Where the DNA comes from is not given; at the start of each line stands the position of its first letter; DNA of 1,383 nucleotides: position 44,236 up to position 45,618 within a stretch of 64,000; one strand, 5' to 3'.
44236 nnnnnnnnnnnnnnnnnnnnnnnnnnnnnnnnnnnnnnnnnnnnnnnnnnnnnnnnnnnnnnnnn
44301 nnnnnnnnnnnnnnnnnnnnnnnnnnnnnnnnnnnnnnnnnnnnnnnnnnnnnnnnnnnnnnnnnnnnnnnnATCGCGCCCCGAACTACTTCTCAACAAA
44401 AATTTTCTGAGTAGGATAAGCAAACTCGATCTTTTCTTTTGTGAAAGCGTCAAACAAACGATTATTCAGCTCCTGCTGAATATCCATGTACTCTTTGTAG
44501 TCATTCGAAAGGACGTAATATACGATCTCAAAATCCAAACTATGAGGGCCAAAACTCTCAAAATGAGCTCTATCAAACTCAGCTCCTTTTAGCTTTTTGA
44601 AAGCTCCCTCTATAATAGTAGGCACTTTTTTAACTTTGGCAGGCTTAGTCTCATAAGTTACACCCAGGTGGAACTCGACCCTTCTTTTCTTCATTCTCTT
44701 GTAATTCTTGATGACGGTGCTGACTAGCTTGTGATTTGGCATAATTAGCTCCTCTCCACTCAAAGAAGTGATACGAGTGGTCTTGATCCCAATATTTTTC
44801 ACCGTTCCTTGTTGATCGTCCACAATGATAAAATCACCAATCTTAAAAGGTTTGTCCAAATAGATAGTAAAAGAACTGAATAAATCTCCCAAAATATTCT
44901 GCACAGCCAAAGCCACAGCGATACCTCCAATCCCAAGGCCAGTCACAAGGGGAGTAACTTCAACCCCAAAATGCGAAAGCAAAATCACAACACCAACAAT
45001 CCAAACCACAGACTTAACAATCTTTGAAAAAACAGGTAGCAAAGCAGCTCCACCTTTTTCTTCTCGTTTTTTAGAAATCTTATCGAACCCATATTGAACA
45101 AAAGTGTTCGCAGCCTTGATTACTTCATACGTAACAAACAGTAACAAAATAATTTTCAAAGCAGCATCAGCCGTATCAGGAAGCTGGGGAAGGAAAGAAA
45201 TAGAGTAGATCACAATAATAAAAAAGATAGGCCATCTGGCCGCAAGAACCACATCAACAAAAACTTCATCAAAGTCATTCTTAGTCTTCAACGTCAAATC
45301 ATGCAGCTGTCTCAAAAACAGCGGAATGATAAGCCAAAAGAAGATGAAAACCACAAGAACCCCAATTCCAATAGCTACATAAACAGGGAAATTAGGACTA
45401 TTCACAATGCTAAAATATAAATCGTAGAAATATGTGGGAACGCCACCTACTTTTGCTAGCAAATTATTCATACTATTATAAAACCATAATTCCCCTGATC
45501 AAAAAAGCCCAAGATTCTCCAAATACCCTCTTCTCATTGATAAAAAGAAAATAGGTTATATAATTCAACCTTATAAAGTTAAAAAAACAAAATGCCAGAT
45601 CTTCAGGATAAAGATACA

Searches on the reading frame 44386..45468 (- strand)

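Call 6: search_protein_families(library=pfam, proteins=[window:44386-45468:-], max_evalue=0.01)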
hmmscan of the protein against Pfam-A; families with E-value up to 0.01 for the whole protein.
window:44386-45468:- (360 aa): 4 families
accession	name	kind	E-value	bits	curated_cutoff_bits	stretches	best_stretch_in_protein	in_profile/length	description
PF00924.24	MS_channel_2nd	-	7e-21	74.6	20.2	1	191-258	1-68/68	Mechanosensitive ion channel, beta-domain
PF21082.3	MS_channel_3rd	-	6.1e-11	43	21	1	264-349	1-88/88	Mechanosensitive ion channel MscS, C-terminal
PF21088.3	MS_channel_1st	-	8.9e-10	38.8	23.1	1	149-190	1-42/42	Mechanosensitive ion channel, transmembrane helices 2/3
PF01756.24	ACOX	-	0.0079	16.3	22.1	0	60-135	32-106/181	Acyl-CoA oxidase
